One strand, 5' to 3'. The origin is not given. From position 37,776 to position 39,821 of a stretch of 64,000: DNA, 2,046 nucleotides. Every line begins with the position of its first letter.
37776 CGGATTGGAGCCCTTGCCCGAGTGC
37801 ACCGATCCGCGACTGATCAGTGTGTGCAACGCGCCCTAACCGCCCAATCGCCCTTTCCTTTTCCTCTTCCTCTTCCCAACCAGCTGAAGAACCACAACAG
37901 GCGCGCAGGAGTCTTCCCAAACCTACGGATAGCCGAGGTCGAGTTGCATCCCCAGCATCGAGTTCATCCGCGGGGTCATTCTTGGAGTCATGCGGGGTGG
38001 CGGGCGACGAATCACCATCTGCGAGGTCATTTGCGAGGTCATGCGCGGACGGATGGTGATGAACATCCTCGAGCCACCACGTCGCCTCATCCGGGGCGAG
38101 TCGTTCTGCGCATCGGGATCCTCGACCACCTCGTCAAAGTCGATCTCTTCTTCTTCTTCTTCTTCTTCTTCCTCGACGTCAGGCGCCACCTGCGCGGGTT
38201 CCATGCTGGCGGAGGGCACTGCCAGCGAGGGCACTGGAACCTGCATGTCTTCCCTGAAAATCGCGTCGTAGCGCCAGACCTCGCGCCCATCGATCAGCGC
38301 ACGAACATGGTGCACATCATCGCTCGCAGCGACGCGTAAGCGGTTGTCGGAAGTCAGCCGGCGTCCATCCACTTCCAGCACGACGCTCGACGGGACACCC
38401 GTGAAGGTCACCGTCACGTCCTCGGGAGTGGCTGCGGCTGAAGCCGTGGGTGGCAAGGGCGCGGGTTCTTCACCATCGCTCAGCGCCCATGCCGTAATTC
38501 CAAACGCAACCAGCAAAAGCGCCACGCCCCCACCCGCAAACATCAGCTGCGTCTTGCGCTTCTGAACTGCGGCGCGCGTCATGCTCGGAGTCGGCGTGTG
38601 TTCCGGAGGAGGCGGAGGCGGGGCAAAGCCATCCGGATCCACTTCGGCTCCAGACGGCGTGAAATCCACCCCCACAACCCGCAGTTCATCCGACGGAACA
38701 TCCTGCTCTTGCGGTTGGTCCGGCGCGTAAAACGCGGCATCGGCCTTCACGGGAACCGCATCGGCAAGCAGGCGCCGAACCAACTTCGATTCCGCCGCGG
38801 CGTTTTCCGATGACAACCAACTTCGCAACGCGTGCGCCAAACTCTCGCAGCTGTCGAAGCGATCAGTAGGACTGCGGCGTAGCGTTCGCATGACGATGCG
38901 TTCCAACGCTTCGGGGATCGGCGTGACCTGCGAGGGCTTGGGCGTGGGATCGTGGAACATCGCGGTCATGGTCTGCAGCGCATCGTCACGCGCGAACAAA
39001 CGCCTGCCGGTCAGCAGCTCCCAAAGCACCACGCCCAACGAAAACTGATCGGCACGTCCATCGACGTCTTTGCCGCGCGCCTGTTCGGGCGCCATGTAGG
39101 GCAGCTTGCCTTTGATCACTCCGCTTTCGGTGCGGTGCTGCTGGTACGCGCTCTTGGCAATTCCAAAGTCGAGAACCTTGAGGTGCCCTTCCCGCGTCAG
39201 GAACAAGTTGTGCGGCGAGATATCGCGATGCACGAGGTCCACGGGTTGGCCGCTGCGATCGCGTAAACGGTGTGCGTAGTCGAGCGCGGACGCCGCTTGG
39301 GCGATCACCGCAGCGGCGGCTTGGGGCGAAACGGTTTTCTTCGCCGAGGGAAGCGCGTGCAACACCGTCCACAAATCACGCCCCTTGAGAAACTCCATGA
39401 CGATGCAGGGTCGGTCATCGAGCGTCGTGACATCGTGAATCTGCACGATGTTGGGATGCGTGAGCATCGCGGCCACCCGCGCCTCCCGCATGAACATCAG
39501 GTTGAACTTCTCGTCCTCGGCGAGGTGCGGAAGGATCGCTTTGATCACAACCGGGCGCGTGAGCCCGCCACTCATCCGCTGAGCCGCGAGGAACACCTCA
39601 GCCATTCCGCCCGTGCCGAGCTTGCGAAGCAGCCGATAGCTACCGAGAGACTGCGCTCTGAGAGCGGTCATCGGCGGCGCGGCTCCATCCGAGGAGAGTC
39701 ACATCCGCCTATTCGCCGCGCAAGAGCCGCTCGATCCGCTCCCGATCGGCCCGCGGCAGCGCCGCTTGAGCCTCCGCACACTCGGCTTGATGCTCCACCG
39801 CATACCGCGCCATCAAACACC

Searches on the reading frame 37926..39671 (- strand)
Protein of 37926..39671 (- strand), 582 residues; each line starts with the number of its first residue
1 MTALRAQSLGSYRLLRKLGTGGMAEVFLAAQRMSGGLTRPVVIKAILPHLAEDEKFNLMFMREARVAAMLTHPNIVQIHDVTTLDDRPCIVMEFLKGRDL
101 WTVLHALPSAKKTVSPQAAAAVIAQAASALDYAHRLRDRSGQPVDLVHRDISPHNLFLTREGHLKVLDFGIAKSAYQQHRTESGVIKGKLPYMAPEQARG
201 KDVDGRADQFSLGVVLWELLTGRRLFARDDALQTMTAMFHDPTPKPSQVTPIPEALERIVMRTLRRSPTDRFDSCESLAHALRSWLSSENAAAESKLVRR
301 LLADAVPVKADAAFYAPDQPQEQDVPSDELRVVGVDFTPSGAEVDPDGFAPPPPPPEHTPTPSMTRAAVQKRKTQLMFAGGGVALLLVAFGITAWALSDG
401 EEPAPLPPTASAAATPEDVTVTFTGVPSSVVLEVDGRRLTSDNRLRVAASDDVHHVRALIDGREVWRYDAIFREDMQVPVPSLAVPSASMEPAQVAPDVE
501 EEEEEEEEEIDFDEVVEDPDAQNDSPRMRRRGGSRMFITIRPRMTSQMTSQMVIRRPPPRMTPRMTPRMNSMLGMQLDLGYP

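Call 57: search_protein_families(library=pfam, proteins=[window:37926-39671:-], max_evalue=0.001)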
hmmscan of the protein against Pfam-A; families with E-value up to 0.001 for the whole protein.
window:37926-39671:- (582 aa): 3 families
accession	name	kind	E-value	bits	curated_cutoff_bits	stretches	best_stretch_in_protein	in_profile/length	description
PF00069.31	Pkinase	-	1.9e-42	145.9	31.7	1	12-280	1-260/263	Protein kinase domain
PF07714.23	PK_Tyr_Ser-Thr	-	6.6e-34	117.8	23.1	1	14-272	3-249/258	Protein tyrosine and serine/threonine kinase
PF01636.29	APH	-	2.6e-05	24.6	23.2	0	123-172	147-197/239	Phosphotransferase enzyme family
